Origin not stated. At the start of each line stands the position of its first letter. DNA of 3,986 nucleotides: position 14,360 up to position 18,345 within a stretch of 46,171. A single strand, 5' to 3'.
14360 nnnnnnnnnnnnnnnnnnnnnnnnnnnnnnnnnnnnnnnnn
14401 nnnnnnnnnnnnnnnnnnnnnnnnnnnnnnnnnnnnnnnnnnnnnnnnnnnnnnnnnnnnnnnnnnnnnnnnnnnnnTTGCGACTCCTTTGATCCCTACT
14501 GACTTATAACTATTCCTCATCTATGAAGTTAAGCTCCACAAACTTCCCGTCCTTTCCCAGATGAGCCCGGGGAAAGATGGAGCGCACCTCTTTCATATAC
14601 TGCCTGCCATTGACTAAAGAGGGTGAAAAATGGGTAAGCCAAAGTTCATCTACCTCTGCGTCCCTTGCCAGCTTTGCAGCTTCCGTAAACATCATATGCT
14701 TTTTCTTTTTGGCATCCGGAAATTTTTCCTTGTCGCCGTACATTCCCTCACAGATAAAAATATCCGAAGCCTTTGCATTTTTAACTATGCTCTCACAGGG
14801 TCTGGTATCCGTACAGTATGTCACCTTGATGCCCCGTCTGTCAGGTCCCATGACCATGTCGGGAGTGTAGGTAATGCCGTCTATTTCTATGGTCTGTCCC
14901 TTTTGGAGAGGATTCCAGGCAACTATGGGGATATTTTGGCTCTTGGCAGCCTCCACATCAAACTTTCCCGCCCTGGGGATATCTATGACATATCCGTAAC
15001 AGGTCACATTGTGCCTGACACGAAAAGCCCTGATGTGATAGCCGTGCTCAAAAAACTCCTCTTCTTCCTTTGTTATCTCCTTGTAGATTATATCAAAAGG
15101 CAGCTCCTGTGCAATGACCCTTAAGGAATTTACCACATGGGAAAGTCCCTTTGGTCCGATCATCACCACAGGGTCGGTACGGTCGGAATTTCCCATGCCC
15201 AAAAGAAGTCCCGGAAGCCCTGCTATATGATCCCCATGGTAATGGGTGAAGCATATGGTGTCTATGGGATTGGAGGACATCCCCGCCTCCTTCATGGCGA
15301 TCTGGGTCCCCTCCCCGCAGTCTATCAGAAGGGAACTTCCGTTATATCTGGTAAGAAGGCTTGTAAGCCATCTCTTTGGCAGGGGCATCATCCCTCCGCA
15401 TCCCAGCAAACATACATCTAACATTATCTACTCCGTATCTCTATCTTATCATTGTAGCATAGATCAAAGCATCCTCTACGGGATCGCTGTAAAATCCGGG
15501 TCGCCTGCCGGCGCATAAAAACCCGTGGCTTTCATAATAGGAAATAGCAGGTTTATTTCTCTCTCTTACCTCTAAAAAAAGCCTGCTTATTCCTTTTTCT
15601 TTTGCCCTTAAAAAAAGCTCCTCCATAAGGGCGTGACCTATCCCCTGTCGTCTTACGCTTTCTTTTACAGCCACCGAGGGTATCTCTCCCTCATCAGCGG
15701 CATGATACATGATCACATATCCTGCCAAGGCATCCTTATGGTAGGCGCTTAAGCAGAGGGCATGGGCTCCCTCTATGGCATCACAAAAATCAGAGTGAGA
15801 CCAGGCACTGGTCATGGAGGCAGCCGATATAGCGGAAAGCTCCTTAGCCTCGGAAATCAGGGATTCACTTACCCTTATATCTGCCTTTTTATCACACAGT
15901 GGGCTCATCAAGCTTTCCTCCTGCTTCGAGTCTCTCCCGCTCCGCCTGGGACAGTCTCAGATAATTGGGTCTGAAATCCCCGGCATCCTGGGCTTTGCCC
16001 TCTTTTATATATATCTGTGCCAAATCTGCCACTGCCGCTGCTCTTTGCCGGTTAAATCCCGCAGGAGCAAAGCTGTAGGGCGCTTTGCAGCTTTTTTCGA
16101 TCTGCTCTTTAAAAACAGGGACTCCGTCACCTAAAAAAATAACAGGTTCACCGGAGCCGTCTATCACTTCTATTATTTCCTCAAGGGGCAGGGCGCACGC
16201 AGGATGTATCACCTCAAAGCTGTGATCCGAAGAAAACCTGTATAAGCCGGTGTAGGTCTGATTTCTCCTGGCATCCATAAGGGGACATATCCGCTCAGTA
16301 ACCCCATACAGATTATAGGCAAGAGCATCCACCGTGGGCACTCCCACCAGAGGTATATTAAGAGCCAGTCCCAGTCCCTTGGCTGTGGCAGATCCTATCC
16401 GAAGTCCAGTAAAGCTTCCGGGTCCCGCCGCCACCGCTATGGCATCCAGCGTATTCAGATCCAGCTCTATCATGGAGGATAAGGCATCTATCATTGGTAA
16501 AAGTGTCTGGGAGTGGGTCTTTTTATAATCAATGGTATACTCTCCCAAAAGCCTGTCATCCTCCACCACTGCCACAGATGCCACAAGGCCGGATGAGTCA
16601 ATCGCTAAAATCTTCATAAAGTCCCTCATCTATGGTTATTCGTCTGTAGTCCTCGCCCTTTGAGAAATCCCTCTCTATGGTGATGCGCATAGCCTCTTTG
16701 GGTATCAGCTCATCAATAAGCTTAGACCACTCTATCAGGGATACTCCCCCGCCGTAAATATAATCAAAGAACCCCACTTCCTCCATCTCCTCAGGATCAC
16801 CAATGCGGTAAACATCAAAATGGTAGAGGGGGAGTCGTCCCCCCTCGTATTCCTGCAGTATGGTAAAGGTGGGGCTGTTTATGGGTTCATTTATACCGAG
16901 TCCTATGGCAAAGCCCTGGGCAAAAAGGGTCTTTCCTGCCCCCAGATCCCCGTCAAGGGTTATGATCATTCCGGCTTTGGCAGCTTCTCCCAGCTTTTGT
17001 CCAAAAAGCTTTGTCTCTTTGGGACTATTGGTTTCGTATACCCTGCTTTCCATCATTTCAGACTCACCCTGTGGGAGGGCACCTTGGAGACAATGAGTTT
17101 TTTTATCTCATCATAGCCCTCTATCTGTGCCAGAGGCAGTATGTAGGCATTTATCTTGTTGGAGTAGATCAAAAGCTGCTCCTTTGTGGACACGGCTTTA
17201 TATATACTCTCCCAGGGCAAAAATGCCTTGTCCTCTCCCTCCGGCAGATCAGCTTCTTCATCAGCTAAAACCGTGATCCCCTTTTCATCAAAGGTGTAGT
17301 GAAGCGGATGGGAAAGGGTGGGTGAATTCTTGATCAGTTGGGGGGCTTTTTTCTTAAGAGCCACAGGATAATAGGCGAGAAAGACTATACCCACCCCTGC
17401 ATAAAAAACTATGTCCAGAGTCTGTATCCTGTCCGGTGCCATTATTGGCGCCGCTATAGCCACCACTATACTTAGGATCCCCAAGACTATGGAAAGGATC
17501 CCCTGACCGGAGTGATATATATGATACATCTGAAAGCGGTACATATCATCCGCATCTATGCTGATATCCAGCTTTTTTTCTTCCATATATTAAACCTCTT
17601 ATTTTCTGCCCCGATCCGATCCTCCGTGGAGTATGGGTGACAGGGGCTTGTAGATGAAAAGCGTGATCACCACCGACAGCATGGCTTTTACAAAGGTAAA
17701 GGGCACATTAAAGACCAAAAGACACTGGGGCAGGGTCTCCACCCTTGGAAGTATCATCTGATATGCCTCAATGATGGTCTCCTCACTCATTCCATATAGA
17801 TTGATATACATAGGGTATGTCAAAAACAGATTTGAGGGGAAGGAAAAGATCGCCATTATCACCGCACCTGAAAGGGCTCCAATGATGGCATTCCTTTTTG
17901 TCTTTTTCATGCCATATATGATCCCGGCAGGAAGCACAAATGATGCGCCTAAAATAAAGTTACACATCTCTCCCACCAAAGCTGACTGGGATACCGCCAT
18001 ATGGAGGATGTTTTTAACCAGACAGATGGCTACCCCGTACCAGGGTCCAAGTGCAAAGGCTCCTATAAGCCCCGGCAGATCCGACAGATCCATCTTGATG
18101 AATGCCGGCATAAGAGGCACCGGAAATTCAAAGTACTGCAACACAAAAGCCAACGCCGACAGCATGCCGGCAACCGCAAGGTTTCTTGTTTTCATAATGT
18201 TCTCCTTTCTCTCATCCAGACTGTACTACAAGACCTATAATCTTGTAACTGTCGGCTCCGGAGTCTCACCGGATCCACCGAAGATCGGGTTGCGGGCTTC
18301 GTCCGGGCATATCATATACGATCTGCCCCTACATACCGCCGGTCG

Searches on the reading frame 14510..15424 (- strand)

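Call 9: search_protein_families(library=pfam, proteins=[window:14510-15424:-], max_evalue=0.00001)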
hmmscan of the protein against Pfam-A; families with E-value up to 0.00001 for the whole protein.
window:14510-15424:- (304 aa): 3 families
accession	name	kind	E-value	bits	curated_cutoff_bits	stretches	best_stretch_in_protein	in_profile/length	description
PF12706.13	Lactamase_B_2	-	1.6e-16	61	27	2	32-148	3-131/200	Beta-lactamase superfamily domain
PF00753.33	Lactamase_B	-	9.3e-11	42.5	22.7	1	24-150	10-140/196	Metallo-beta-lactamase superfamily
PF23023.1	Anti-Pycsar_Apyc1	-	8.7e-07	29.1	50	1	17-70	17-70/250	Anti-Pycsar protein Apyc1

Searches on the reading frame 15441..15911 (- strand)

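Call 9: search_protein_families(library=pfam, proteins=[window:15441-15911:-], max_evalue=0.00001)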
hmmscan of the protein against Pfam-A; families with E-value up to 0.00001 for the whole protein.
window:15441-15911:- (156 aa): 4 families
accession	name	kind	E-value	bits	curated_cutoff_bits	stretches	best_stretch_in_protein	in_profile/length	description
PF00583.31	Acetyltransf_1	-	8.2e-19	68.4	20.7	1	36-131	15-116/116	Acetyltransferase (GNAT) family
PF13508.13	Acetyltransf_7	-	4e-14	53.2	27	1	52-131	4-82/84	Acetyltransferase (GNAT) domain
PF13673.13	Acetyltransf_10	-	3.7e-11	43.5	23.6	1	43-134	23-110/128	Acetyltransferase (GNAT) domain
PF08445.16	FR47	-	1.3e-07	32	22.1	1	71-131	18-77/86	FR47-like protein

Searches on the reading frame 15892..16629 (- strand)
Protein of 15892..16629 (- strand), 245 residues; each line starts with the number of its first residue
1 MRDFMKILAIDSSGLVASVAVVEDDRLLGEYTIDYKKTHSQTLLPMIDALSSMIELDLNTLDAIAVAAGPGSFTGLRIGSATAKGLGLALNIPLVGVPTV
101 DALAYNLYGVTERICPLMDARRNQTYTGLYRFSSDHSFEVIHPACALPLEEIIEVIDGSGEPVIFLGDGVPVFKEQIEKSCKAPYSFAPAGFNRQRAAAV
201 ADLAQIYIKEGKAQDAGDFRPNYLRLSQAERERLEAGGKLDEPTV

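Call 9: search_protein_families(library=pfam, proteins=[window:15892-16629:-], max_evalue=0.00001)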
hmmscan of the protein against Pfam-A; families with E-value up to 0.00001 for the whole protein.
window:15892-16629:- (245 aa): 1 family
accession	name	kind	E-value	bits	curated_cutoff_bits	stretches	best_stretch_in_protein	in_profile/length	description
PF00814.31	TsaD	-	6.4e-32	111.7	24.8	1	36-231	26-262/264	tRNA N6-adenosine threonylcarbamoyltransferase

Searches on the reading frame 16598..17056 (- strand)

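Call 9: search_protein_families(library=pfam, proteins=[window:16598-17056:-], max_evalue=0.00001)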
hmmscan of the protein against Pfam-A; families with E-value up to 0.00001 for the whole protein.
window:16598-17056:- (152 aa): 1 family
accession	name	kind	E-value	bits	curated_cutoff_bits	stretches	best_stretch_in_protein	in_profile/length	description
PF02367.23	TsaE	-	1.7e-40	138.4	26.6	1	10-130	2-121/128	Threonylcarbamoyl adenosine biosynthesis protein TsaE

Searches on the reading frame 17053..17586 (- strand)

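Call 9: search_protein_families(library=pfam, proteins=[window:17053-17586:-], max_evalue=0.00001)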
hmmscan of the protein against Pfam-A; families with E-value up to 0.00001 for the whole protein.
window:17053-17586:- (177 aa): 1 family
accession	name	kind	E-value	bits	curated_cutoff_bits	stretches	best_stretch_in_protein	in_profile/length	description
PF14317.12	YcxB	-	1.7e-07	31.3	23.3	1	116-165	10-61/61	YcxB-like protein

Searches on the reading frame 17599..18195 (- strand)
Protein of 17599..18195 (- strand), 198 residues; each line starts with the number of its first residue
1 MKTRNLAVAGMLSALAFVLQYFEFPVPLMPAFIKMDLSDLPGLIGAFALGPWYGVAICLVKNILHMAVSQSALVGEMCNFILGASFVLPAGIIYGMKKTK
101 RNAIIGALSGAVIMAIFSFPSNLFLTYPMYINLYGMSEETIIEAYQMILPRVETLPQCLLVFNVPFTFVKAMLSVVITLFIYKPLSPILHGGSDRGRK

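Call 9: search_protein_families(library=pfam, proteins=[window:17599-18195:-], max_evalue=0.00001)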
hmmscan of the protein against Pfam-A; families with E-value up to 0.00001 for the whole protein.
window:17599-18195:- (198 aa): 1 family
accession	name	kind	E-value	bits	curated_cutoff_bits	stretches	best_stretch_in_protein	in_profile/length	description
PF12822.12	ECF_trnsprt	-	1.2e-32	113.7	30.7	1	4-182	1-169/169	ECF transporter, substrate-specific component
